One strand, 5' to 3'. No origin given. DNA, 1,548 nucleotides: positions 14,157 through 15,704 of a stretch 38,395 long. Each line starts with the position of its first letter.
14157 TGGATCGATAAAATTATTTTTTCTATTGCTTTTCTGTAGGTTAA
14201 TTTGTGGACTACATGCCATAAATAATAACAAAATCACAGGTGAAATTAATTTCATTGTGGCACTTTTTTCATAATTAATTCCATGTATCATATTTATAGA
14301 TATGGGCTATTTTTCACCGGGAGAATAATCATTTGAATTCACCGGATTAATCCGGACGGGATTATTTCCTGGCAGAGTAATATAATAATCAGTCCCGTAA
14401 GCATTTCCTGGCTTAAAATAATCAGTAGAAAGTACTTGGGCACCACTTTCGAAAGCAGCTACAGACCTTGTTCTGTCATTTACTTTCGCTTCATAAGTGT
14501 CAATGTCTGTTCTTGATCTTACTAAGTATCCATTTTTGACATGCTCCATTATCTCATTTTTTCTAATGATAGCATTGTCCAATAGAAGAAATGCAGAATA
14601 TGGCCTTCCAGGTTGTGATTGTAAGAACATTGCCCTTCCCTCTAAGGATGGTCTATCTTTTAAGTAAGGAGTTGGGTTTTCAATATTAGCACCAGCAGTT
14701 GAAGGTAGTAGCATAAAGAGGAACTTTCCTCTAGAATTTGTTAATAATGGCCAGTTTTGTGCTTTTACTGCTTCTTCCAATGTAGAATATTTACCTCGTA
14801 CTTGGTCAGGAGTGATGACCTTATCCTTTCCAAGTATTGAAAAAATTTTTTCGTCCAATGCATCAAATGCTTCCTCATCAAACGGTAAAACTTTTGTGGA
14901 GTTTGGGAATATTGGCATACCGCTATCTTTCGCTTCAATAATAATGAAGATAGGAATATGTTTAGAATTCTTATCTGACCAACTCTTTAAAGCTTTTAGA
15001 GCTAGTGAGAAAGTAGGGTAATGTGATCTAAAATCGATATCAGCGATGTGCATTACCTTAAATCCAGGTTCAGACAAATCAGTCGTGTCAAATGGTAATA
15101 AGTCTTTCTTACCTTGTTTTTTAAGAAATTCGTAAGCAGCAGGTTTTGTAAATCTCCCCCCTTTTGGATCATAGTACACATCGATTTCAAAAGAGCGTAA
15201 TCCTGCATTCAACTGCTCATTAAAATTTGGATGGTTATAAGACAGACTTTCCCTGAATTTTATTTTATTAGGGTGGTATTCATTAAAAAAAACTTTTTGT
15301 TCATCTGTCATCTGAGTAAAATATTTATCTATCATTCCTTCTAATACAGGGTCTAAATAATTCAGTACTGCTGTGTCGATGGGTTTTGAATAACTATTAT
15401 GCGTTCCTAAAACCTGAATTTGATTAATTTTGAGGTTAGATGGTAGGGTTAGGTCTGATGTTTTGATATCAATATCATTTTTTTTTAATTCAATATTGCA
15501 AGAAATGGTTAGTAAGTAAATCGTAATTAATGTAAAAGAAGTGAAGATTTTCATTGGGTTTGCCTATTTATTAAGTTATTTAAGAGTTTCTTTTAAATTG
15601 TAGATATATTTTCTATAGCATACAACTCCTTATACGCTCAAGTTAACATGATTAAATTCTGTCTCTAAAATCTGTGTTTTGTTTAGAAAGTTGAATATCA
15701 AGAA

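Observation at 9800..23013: Sigma/anti-sigma-controlled SusC/SusD PUL pairing two GH92 alpha-mannosidases with a phospholipase-C-like phosphodiesterase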

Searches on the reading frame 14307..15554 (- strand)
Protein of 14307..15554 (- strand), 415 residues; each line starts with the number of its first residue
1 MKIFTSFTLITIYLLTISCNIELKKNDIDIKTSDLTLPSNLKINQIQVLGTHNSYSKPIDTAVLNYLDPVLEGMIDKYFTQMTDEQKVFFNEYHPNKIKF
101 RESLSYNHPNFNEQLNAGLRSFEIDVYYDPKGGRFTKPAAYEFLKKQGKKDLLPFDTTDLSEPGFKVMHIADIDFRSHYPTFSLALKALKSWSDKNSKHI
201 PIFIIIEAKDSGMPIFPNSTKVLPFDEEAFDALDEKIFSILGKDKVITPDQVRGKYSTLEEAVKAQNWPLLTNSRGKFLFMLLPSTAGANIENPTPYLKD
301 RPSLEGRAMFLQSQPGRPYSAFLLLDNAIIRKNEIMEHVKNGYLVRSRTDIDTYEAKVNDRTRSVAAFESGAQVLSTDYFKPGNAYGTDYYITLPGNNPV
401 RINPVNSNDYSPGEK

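Call 3: search_protein_families(library=pfam, proteins=[window:14307-15554:-])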
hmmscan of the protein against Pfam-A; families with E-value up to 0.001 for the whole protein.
window:14307-15554:- (415 aa): 1 family
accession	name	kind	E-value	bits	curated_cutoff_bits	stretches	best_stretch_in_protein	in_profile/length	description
PF16670.11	PI-PLC-C1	-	1.5e-105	353.3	29.9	1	41-404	1-329/329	Phosphoinositide phospholipase C, Ca2+-dependent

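Call 4: search_protein_families(library=ncbifam, proteins=[window:14307-15554:-])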
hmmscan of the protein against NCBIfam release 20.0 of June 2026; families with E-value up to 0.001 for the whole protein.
window:14307-15554:- (415 aa): 0 families

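Call 8: search_solved_structures(query=window:14307-15554:-, max_evalue=1, show_alignments=3)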
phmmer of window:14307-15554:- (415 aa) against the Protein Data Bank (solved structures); distinct sequences matched with E-value up to 1: 3.
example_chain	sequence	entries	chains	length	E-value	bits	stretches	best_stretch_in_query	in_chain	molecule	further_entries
3h4w_A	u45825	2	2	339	7e-08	35.1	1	172-288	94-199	Phosphatidylinositol-specific phospholipase C1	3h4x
5fyo_A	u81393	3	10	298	0.0035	19.7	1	185-283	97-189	PHOSPHOINOSITOL-SPECIFIC PHOSPHOLIPASE C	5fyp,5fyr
6lth_Q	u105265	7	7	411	0.31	13.3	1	78-179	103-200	SWI/SNF-related matrix-associated actin-dependent regulator of chromatin subfamily E membe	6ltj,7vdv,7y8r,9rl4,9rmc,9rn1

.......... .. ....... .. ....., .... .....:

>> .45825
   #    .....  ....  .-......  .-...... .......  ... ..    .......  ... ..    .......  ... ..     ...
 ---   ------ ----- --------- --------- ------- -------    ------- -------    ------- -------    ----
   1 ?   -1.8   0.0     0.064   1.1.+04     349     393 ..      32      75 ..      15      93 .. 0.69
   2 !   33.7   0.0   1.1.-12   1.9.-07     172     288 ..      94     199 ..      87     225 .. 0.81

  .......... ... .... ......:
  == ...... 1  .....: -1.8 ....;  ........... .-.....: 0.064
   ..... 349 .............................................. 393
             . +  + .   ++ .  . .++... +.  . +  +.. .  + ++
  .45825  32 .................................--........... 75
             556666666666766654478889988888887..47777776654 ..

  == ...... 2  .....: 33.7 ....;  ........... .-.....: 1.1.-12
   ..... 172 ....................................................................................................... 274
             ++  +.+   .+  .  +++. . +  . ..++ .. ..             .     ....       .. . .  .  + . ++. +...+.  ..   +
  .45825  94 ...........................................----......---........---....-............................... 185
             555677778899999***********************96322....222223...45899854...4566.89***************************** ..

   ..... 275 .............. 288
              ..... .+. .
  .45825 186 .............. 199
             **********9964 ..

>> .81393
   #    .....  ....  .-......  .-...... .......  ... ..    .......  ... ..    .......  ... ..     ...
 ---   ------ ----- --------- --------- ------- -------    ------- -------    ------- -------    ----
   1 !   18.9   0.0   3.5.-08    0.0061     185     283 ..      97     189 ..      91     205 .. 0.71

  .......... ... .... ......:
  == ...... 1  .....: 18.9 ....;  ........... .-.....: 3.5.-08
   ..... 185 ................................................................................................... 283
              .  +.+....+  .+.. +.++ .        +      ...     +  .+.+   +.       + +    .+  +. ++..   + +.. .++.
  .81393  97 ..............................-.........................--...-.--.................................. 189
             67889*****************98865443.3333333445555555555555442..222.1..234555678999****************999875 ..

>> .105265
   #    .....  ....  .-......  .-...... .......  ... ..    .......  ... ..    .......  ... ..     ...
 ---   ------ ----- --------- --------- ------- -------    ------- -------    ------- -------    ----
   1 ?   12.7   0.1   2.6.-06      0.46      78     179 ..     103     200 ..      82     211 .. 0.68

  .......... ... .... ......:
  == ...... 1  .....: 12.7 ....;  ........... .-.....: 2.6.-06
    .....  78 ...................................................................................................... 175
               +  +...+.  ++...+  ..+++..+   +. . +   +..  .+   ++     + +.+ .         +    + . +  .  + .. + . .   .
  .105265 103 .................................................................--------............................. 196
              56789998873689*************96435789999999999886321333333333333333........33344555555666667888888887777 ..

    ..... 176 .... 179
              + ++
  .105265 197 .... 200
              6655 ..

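Call 12: find_homologous_proteins(query=window:14307-15554:-, max_evalue=0.00001)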
Query window:14307-15554:- (415 aa): 1755 proteins with E <= 0.00001 among 5709 candidates; the best 120 are listed.
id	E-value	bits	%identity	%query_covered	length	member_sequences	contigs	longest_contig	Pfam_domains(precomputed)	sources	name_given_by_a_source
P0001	1.6e-278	941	100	100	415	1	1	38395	PF16670.12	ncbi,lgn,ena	-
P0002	2.9e-231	786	84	98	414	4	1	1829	PF16670.12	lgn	-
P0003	2.2e-215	733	78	100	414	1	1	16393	PF16670.12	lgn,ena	-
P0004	4.1e-173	594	67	91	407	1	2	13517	PF16670.12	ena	-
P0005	1.4e-171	589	64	98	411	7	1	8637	PF16670.12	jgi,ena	jgi:hypothetical protein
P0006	7.2e-168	577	62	95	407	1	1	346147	PF16670.12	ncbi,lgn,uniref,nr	ncbi:Ca2+-dependent phosphoinositide-specific phospholipase C [Flexithrix dorotheae]|uniref:Ca2+-dep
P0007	1.5e-167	576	65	90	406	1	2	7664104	PF16670.12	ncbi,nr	ncbi:Ca2+-dependent phosphoinositide-specific phospholipase C [Flammeovirgaceae bacterium SG7u.111]|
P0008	6.1e-167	574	62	95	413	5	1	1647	PF16670.12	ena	-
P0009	1.3e-163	563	65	89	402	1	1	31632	PF16670.12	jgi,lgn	jgi:hypothetical protein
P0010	1.7e-162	559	65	89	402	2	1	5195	PF16670.12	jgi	jgi:hypothetical protein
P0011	4.0e-162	558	59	97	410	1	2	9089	PF16670.12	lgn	-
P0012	7.1e-162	557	59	98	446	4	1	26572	PF16670.12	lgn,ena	-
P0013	2.0e-161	556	59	98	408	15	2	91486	PF16670.12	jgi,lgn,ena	jgi:hypothetical protein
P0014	2.9e-161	555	65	89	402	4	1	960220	PF16670.12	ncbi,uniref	ncbi:phosphatidylinositol-specific phospholipase C1-like protein [Chryseobacterium ginsenosidimutans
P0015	1.1e-160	553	64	89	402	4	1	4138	PF16670.12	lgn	-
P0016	2.5e-160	552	64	89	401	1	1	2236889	PF16670.12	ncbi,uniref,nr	ncbi:Ca2+-dependent phosphoinositide-specific phospholipase C [Chryseobacterium lathyri]|uniref:Ca2+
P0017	5.3e-160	551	64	89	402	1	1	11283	PF16670.12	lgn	-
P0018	8.5e-160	550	64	89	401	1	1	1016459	PF16670.12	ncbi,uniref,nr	ncbi:Ca2+-dependent phosphoinositide-specific phospholipase C [Chryseobacterium lathyri]|uniref:Phos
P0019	9.7e-160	550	62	90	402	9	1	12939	PF16670.12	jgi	jgi:hypothetical protein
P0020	1.1e-159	550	60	95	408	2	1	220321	PF16670.12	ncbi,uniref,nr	ncbi:hypothetical protein IFO69_18785 [Echinicola sp. CAU 1574]|uniref:Phosphoinositide phospholipas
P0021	4.9e-159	548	64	89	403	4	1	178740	PF16670.12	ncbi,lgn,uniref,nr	ncbi:Ca2+-dependent phosphoinositide-specific phospholipase C [Chryseobacterium populi]|uniref:Calci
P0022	1.2e-158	547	62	90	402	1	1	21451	PF16670.12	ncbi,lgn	-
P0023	1.3e-158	546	63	89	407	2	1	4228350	PF16670.12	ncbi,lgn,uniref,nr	ncbi:PLC-like phosphodiesterase, TIM beta/alpha-barre l domain [Formosa agariphila KMM 3901]|uniref:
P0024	1.6e-158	546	59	97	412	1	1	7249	PF16670.12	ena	-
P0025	2.4e-158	546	63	89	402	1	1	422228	PF16670.12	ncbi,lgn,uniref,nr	ncbi:Phosphoinositide phospholipase C, Ca2+-dependent [Chryseobacterium oranimense]|uniref:Phosphoin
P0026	2.4e-158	546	63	89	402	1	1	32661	PF16670.12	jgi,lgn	jgi:hypothetical protein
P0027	2.4e-158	546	63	89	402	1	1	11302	PF16670.12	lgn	-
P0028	4.0e-158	545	61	96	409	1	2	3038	PF16670.12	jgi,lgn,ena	jgi:hypothetical protein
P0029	4.8e-158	545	63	89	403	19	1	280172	PF16670.12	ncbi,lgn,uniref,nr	ncbi:Ca2+-dependent phosphoinositide-specific phospholipase C [Chryseobacterium polytrichastri]|unir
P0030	5.2e-158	544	64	89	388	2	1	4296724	PF16670.12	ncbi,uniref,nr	ncbi:Ca2+-dependent phosphoinositide-specific phospholipase C [Chryseobacterium ginsenosidimutans]|u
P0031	6.1e-158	544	62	89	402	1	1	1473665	PF16670.12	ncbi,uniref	ncbi:Ca2+-dependent phosphoinositide-specific phospholipase C [Chryseobacterium sp. MIQD13]|uniref:C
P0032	6.3e-158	544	63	89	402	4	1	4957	PF16670.12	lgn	-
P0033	2.1e-157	542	57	99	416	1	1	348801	PF16670.12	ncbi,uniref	ncbi:Ca2+-dependent phosphoinositide-specific phospholipase C [Limibacter armeniacum]|uniref:Ca2+-de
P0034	1.2e-156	540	56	98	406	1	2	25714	PF16670.12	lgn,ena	-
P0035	1.5e-156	540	60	92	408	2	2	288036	PF16670.12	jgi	-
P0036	3.2e-156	539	61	89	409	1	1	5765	PF16670.12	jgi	jgi:hypothetical protein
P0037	3.9e-156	538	57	96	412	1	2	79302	PF16670.12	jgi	-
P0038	1.8e-155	536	58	98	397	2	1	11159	PF16670.12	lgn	-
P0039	1.9e-155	536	56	97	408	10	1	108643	PF16670.12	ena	-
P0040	2.7e-155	535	57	98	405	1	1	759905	PF16670.12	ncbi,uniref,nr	ncbi:Ca2+-dependent phosphoinositide-specific phospholipase C [Polaribacter sargassicola]|uniref:Ca2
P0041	4.5e-155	535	62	89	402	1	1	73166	PF16670.12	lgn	-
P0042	5.5e-155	534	61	89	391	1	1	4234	PF16670.12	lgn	-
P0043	5.9e-155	534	58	96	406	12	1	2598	PF16670.12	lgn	-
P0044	7.2e-155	534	58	97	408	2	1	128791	PF16670.12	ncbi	-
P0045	1.0e-154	534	56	96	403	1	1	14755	PF16670.12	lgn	-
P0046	1.0e-154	534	57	98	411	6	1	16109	PF16670.12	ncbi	ncbi:MAG: Ca2+-dependent phosphoinositide-specific phospholipase C [Lacinutrix venerupis]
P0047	2.0e-154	533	58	96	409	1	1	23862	PF16670.12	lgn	-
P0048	2.7e-154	532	59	92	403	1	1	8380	PF16670.12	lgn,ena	-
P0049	8.3e-154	531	60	91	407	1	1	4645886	PF16670.12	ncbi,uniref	ncbi:Ca2+-dependent phosphoinositide-specific phospholipase C [Pedobacter sp. MW01-1-1]|uniref:Ca2+-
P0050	1.4e-153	530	61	88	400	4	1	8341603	PF16670.12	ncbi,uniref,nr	ncbi:Ca2+-dependent phosphoinositide-specific phospholipase C [Chitinophaga sp. HK235]|uniref:Ca2+-d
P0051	1.5e-153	530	58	98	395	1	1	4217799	PF16670.12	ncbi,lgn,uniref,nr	ncbi:Ca2+-dependent phosphoinositide-specific phospholipase C [Chitinophaga arvensicola]|uniref:Phos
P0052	3.3e-153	529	62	89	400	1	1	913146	PF16670.12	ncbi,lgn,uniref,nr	ncbi:MAG: hypothetical protein J7623_22590 [Chitinophaga sp.]|uniref:Ca2+-dependent phosphoinositide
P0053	7.0e-153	528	58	92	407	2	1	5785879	PF16670.12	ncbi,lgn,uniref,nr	ncbi:Ca2+-dependent phosphoinositide-specific phospholipase C [Echinicola sp. 20G]|uniref:Ca2+-depen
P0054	7.3e-153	527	56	98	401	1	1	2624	PF16670.12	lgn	-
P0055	8.5e-153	527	57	98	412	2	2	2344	PF16670.12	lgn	-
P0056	1.0e-152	527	60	88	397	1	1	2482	PF16670.12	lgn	-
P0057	1.9e-152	526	57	98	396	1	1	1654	PF16670.12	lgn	-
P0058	2.7e-152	526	60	88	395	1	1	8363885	PF16670.12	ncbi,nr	ncbi:Ca2+-dependent phosphoinositide-specific phospholipase C [Chitinophaga oryzae]|nr:Ca2+-dependen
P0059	5.1e-152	525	60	88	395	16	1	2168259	PF16670.12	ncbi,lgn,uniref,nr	ncbi:Phosphoinositide phospholipase C, Ca2+-dependent [Chitinophaga eiseniae]|uniref:Phosphoinositid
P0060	7.6e-152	524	61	89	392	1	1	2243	PF16670.12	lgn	-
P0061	8.6e-152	524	60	88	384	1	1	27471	PF16670.12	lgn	-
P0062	9.4e-152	524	60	88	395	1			PF16670.12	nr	nr:Ca2+-dependent phosphoinositide-specific phospholipase C [uncultured Chitinophaga sp.]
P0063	1.4e-151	523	58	95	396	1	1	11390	PF16670.12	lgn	-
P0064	2.5e-151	522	60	92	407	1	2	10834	PF16670.12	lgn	-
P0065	5.1e-151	521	59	92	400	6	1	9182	PF16670.12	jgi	jgi:hypothetical protein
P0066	5.6e-151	521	57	98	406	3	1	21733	PF16670.12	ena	-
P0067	7.1e-151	521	60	88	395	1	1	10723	PF16670.12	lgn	-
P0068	9.8e-151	520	60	89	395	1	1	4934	PF16670.12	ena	-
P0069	1.5e-150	520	56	98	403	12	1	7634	PF16670.12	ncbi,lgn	-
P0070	2.0e-150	519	60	89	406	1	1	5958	PF16670.12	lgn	-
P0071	2.3e-150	519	57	96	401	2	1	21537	PF16670.12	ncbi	-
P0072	5.1e-150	518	61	89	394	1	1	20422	PF16670.12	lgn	-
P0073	6.4e-150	518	60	89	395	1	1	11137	PF16670.12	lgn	-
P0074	9.7e-150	517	58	95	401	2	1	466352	PF16670.12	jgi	-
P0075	1.8e-149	516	57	97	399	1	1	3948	PF16670.12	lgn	-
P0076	1.8e-149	516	60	90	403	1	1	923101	PF16670.12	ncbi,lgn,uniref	ncbi:Ca2+-dependent phosphoinositide-specific phospholipase C [Joostella sp. CR20]|uniref:Ca2+-depen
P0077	1.8e-149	516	57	98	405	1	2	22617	PF16670.12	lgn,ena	-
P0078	2.0e-149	516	56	95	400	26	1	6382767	PF16670.12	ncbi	ncbi:Ca2+-dependent phosphoinositide-specific phospholipase C [Sphingobacterium detergens]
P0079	2.4e-149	516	55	99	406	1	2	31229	PF16670.12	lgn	-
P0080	2.5e-149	516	60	90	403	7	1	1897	PF16670.12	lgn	-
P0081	2.5e-149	516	57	97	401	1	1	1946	PF16670.12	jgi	jgi:hypothetical protein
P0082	3.2e-149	516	60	90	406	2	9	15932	PF16670.12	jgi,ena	-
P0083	3.8e-149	515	60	88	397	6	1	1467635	PF16670.12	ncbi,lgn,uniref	ncbi:Ca2+-dependent phosphoinositide-specific phospholipase C [Chitinophaga sp. RAB17]|uniref:Ca2+-d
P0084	3.9e-149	515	57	94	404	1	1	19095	PF16670.12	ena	-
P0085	7.9e-149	514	61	89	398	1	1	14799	PF16670.12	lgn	-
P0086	1.1e-148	514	55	98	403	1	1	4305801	PF16670.12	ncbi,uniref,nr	ncbi:Ca2+-dependent phosphoinositide-specific phospholipase C [Formosa haliotis]|uniref:Ca2+-depende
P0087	1.2e-148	514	60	89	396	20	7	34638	PF16670.12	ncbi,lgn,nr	ncbi:Ca2+-dependent phosphoinositide-specific phospholipase C [Epilithonimonas bovis]|nr:Ca2+-depend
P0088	1.6e-148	513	56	97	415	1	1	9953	PF16670.12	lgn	-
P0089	1.7e-148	513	56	95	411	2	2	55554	PF16670.12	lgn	-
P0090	2.0e-148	513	60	88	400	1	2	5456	PF16670.12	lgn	-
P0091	4.3e-148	512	59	89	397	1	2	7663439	PF16670.12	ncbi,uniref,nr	ncbi:phosphatidylinositol-specific phospholipase C1-like protein [Chitinophaga pendula]|uniref:Ca2+-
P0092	1.1e-147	510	57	98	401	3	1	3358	PF16670.12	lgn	-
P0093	1.2e-147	510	56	96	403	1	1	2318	PF16670.12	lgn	-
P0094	1.3e-147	510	56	98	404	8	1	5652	PF16670.12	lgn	-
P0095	2.5e-147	509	55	98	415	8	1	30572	PF16670.12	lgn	-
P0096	2.7e-147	509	60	89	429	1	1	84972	PF16670.12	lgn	-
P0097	3.2e-147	509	59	89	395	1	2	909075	PF16670.12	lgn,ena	-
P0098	1.4e-146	507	54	98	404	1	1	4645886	PF16670.12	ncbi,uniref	ncbi:Ca2+-dependent phosphoinositide-specific phospholipase C [Pedobacter sp. MW01-1-1]|uniref:Ca2+-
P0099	2.5e-146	506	56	96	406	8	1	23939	PF16670.12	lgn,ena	-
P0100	3.1e-146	506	60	88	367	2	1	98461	PF16670.12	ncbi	ncbi:MAG: Ca2+-dependent phosphoinositide-specific phospholipase C [Bacteroidota bacterium]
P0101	4.0e-146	505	55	98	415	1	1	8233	PF16670.12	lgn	-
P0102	4.5e-146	505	56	98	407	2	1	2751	PF16670.12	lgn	-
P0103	5.0e-146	505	56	97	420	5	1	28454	PF16670.12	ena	-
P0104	5.3e-146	505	58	89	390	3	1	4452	PF16670.12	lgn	-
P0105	5.8e-146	505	56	95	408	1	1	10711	PF16670.12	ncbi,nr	ncbi:MAG: phosphatidylinositol-specific phospholipase C1-like protein [Tannerellaceae bacterium]|nr:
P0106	6.6e-146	505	61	90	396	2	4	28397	PF16670.12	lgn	-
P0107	1.0e-145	504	59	88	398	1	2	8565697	PF16670.12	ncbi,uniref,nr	ncbi:phosphatidylinositol-specific phospholipase C1-like protein [Chitinophaga nivalis]|uniref:Phosp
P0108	1.1e-145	504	59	88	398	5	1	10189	PF16670.12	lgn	-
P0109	1.6e-145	503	59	89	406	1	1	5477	PF16670.12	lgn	-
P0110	2.1e-145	503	57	95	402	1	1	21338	PF16670.12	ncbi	-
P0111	1.2e-144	500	56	98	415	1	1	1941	PF16670.12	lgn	-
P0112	1.4e-144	500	55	97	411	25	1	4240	PF16670.12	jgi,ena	jgi:hypothetical protein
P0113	1.8e-144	500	55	98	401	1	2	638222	PF16670.12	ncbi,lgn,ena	-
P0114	2.0e-144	500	57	89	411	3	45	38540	PF16670.12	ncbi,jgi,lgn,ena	jgi:hypothetical protein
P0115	2.6e-144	499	57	88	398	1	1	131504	PF16670.12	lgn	-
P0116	3.3e-144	499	56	91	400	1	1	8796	PF16670.12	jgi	jgi:hypothetical protein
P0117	4.9e-144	498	56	96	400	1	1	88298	PF16670.12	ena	-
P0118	5.4e-144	498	60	88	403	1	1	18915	PF16670.12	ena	-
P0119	7.3e-144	498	54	97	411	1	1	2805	PF16670.12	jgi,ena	-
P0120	1.0e-143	497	59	90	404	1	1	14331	PF16670.12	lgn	-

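Call 14: find_related_loci(query=A1, collection=genome_contigs, flank=10000)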
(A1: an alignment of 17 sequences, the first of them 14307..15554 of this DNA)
Query A1 (415 aa) in genome_contigs; peptide patterns used: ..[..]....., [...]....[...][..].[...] (x = any residue, [..] = any of these).
599 stretches matched a pattern (row limit reached: there are more); 568 encode a relative of the query (tblastn E <= 1e-3); the best 80 are kept; 80 distinct loci.
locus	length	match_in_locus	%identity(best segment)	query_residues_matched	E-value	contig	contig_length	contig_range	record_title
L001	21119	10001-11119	63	36-409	2e-165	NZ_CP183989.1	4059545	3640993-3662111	Chryseobacterium sp. S-02 chromosome, complete genome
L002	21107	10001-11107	65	38-407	1e-165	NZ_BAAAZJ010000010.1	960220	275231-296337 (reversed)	Chryseobacterium ginsenosidimutans strain JCM 16719 sequence10, whole genome shotgun sequence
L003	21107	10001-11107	63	38-407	3e-163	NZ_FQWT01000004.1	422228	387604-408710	Chryseobacterium oranimense strain DSM 19055, whole genome shotgun sequence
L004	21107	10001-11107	63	38-407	8e-163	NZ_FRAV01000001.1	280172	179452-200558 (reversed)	Chryseobacterium polytrichastri strain DSM 26899, whole genome shotgun sequence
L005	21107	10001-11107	62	38-407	9e-163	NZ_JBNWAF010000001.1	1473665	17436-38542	Chryseobacterium sp. MIQD13 assembly_contig_1, whole genome shotgun sequence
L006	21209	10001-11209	57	2-409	8e-161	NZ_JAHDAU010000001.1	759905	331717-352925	Polaribacter sargassicola strain DS7-9 NODE_1_length_759905_cov_58.651342, whole genome shotgun sequence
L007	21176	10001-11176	58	2-406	2e-159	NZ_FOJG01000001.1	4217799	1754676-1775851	Chitinophaga arvensicola strain DSM 3695, whole genome shotgun sequence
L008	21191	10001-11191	57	3-405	3e-159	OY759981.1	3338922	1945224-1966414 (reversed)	MAG: Prolixibacteraceae bacterium isolate a65ce3e3-c5f4-4774-b918-da8a2197b833 genome assembly, chromosome: 1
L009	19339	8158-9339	57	9-407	1e-157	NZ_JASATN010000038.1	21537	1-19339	Dyadobacter sp. OTU695 38, whole genome shotgun sequence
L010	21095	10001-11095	60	41-407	7e-156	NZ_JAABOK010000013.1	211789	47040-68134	Chitinophaga solisilvae strain O9 NODE_13, whole genome shotgun sequence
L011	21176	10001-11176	56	14-407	3e-154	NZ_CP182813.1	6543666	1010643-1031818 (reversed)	Sphingobacterium detergens strain MGMM185 chromosome, complete genome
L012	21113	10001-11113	60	37-409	3e-153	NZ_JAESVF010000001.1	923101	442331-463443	Joostella sp. CR20 1, whole genome shotgun sequence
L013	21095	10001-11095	59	41-407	2e-153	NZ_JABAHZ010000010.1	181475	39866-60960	Chitinophaga eiseniae strain Ak56 scaffold_10_length_181475_cov_123.597, whole genome shotgun sequence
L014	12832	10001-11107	60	38-407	7e-153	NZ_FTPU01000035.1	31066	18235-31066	Epilithonimonas bovis DSM 19482, whole genome shotgun sequence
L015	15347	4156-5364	55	8-408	1e-152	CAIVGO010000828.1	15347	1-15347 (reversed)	MAG: uncultured Bacteroidetes bacterium isolate Ja1_bin-1389 genome assembly, contig: bin-1389:828/840, whole genome sho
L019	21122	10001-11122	61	34-406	2e-151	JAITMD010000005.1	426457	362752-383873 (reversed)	MAG: Flavobacteriaceae bacterium isolate Pcu381_bin47 k119_295686, whole genome shotgun sequence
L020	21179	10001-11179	54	8-407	5e-150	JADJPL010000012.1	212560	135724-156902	MAG: Haliscomenobacter sp. isolate Fred_18-Q3-R57-64_BATAC.439 tig00012345-10-2150660, whole genome shotgun sequence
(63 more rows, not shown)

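Call 16: find_encoding_contigs(protein=P0003, flank=10000, max_places=3)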
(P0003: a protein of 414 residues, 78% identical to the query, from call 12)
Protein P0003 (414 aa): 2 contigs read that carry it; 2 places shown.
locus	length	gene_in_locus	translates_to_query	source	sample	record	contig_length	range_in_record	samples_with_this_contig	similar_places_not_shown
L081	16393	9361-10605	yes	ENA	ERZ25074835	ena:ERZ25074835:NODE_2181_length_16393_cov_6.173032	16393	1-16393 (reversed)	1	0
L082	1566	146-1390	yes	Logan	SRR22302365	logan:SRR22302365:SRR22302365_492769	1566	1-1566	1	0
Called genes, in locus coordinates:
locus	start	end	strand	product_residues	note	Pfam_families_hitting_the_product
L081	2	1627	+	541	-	?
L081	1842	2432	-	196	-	PF07638:Sigma70_ECF (faint), PF04542:Sigma70_r2, PF08281:Sigma70_r4_2, PF04545:Sigma70_r4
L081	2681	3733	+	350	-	PF04773:FecR, PF16344:FecR_C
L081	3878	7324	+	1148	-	PF07660:STN (weak), PF13620:CarboxypepD_reg, PF13715:CarbopepD_reg_2, PF07715:Plug, PF00593:TonB_dep_Rec_b-barrel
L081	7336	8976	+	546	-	PF14322:SusD-like_3, PF07980:SusD_RagB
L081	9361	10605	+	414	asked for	PF16670:PI-PLC-C1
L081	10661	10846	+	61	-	-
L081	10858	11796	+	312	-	PF00795:CN_hydrolase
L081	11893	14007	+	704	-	PF17678:Glyco_hydro_92N, PF07971:Glyco_hydro_92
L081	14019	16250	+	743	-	PF17678:Glyco_hydro_92N, PF07971:Glyco_hydro_92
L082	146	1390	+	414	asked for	PF16670:PI-PLC-C1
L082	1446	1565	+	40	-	?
